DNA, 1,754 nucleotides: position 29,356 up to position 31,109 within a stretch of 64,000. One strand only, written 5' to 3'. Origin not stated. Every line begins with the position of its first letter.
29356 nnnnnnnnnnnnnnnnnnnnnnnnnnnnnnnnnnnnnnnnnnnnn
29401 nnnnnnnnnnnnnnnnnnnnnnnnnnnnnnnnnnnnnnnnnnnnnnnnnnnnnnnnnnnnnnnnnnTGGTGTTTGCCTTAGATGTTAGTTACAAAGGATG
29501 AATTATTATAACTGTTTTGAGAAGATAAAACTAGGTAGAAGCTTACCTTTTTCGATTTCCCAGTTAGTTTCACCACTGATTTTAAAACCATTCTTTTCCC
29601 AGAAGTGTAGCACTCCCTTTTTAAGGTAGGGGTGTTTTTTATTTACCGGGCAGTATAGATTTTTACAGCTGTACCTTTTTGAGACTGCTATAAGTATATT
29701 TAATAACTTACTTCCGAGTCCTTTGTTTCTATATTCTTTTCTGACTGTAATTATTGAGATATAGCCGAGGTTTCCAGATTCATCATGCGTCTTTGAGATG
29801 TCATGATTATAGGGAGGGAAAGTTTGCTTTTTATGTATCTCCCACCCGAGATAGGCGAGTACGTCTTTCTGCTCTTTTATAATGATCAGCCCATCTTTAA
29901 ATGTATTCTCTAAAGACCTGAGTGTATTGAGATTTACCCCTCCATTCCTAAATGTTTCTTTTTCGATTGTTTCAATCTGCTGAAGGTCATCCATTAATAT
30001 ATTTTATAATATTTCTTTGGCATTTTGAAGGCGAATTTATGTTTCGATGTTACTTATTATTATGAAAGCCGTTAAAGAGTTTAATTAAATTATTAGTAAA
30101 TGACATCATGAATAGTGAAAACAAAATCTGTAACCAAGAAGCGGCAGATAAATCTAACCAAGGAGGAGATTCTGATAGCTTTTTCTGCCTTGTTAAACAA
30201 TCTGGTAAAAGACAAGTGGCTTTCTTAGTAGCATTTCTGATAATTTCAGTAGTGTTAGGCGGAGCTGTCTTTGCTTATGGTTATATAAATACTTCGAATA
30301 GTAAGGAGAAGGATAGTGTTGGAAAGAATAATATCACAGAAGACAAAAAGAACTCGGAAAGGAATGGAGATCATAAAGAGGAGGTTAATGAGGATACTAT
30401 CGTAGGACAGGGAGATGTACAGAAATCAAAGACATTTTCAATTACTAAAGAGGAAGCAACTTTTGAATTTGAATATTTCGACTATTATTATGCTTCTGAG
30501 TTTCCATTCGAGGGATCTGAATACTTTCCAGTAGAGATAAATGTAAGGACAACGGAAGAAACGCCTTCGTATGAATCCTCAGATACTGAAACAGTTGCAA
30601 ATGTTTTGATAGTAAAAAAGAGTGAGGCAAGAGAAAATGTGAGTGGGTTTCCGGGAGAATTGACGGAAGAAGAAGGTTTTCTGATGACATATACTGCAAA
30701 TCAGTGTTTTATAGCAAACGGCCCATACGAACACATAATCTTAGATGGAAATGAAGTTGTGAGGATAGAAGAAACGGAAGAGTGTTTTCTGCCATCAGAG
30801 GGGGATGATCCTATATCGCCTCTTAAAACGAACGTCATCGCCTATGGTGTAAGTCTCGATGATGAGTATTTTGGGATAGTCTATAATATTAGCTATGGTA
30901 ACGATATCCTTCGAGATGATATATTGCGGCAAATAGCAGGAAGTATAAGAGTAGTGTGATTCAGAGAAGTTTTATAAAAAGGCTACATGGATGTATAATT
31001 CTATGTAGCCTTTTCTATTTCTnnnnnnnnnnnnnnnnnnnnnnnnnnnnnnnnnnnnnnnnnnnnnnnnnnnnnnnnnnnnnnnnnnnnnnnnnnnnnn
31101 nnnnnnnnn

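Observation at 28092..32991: Split AmmeMemoRadiSam system with three inserted genes and an in-operon alkyltransferase-like protein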

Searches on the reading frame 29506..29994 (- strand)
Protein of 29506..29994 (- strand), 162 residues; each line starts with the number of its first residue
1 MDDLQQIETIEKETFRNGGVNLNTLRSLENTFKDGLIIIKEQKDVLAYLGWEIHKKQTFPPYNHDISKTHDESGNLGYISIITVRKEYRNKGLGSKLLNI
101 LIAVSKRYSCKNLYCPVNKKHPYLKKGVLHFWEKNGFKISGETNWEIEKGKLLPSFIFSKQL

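Call 3: search_protein_families(library=pfam, proteins=[window:29506-29994:-], max_evalue=0.01)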
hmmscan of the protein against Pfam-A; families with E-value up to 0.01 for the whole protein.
window:29506-29994:- (162 aa): 4 families
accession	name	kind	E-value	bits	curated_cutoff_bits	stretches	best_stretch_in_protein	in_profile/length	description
PF00583.31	Acetyltransf_1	-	7.7e-09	36.3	20.7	1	30-137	26-116/116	Acetyltransferase (GNAT) family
PF13508.13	Acetyltransf_7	-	9.9e-08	32.7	27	1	69-138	28-83/84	Acetyltransferase (GNAT) domain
PF13673.13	Acetyltransf_10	-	0.00044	20.7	23.6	1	77-141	52-111/128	Acetyltransferase (GNAT) domain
PF13420.13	Acetyltransf_4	-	0.0048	17.4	24.3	1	79-143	79-140/155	Acetyltransferase (GNAT) domain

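Call 4: search_protein_families(library=ncbifam, proteins=[window:29506-29994:-], max_evalue=0.01)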
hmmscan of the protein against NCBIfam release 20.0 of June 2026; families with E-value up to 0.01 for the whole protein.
window:29506-29994:- (162 aa): 3 families
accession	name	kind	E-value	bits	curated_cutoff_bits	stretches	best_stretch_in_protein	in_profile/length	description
TIGR01575.1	rimI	equivalog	2.2e-05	24.6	86.4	1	78-118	57-97/132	ribosomal protein S18-alanine N-acetyltransferase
NF053587.1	SpmdActasePaiA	equivalog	0.0004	20.2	250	1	2-146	11-156/172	spermidine/spermine N(1)-acetyltransferase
NF000360.1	sat4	exception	0.0026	17.9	380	1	75-139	95-155/180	streptothricin N-acetyltransferase Sat4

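Call 79: search_protein_families(library=padloc, proteins=[window:29506-29994:-], max_evalue=0.01)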
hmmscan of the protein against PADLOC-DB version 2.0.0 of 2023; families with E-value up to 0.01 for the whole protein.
window:29506-29994:- (162 aa): 1 family
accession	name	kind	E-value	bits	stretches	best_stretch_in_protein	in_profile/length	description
PDLC02674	DndF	-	0.004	14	1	26-145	313-429/530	DndF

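Call 80: search_protein_families(library=phrogs, proteins=[window:29506-29994:-], max_evalue=0.01)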
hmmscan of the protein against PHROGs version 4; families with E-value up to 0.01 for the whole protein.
window:29506-29994:- (162 aa): 4 families
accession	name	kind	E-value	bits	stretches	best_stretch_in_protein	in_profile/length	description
phrog_1249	-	other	3e-10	41.1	1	73-147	86-158/180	acetyltransferase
phrog_3810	-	other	2.1e-05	25.5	1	68-138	81-143/155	acetyltransferase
phrog_13728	-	other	9.5e-05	23.3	1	79-152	69-137/144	acetyltransferase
phrog_20341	-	other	0.0052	18.1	1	72-140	92-156/180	acetyltransferase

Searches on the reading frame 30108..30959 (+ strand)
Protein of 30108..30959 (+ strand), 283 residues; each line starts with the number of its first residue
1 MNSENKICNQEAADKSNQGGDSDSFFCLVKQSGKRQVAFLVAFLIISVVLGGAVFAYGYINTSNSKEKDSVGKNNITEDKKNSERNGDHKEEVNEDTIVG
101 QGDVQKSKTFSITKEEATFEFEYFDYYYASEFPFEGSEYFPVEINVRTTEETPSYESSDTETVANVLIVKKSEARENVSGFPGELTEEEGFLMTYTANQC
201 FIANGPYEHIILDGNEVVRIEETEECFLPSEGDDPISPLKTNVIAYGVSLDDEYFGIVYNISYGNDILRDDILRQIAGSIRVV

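Call 3: search_protein_families(library=pfam, proteins=[window:30108-30959:+], max_evalue=0.01)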
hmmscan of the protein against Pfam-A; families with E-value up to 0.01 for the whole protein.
window:30108-30959:+ (283 aa): 0 families

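Call 4: search_protein_families(library=ncbifam, proteins=[window:30108-30959:+], max_evalue=0.01)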
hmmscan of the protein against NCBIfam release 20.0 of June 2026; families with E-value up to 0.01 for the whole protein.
window:30108-30959:+ (283 aa): 0 families

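Call 79: search_protein_families(library=padloc, proteins=[window:30108-30959:+], max_evalue=0.01)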
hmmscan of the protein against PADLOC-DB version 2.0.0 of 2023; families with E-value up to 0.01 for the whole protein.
window:30108-30959:+ (283 aa): 0 families

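Call 80: search_protein_families(library=phrogs, proteins=[window:30108-30959:+], max_evalue=0.01)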
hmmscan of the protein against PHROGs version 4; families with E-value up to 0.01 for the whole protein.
window:30108-30959:+ (283 aa): 0 families
